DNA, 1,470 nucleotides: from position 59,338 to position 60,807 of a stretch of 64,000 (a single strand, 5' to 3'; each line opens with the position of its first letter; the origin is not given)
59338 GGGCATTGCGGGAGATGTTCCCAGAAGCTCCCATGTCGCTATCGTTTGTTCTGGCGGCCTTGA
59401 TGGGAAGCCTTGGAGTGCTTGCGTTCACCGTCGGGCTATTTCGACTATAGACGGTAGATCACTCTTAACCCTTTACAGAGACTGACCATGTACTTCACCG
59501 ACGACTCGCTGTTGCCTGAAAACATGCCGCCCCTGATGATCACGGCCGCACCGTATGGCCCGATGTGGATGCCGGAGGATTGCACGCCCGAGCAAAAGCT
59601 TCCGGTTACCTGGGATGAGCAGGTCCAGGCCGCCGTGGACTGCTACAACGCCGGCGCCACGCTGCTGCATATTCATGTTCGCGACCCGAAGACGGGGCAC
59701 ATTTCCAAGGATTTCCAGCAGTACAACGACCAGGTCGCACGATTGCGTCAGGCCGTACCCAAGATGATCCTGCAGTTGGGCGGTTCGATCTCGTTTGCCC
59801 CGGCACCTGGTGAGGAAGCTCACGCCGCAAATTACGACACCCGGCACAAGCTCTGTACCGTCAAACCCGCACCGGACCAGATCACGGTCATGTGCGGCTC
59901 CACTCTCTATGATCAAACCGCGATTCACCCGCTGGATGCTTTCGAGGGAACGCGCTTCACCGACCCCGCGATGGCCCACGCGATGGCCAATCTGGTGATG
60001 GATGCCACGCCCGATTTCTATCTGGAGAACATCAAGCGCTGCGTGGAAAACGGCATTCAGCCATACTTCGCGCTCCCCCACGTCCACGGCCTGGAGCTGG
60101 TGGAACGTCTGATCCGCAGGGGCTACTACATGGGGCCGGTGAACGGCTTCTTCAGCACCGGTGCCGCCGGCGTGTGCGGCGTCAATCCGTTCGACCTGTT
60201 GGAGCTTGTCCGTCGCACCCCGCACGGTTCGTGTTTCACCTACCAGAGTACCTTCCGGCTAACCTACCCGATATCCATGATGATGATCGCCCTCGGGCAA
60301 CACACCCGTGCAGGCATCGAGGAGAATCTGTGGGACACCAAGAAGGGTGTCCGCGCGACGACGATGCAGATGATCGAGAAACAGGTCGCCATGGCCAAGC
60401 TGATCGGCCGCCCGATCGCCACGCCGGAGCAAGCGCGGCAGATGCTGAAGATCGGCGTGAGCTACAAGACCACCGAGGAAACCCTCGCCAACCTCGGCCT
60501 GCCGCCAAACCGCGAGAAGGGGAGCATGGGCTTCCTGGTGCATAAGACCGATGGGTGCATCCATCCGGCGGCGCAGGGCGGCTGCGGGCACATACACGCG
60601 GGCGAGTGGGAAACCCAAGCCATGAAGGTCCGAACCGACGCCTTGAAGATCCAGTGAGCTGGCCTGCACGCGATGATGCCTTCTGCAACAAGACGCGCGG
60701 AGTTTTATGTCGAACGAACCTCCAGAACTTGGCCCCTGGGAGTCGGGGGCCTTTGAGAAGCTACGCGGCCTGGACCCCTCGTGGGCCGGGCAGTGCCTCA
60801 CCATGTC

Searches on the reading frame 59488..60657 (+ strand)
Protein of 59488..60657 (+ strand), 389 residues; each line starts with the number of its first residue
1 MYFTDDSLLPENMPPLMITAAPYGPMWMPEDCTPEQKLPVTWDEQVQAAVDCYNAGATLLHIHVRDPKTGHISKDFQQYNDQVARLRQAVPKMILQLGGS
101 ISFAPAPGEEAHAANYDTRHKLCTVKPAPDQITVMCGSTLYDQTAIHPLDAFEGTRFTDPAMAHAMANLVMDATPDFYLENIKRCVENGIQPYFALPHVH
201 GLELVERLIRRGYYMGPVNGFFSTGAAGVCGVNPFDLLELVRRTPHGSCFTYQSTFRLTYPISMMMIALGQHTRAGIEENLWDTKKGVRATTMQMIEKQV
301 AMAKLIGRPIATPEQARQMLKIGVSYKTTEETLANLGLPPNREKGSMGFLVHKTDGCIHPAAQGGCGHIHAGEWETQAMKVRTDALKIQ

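Call 95: search_protein_families(library=pfam, proteins=[window:59488-60657:+], max_evalue=0.0001)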
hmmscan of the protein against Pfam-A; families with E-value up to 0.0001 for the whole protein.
window:59488-60657:+ (389 aa): 1 family
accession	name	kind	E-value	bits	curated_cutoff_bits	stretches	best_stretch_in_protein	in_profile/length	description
PF05853.18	BKACE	-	4.4e-54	184.1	24.8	1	15-321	1-273/274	beta-keto acid cleavage enzyme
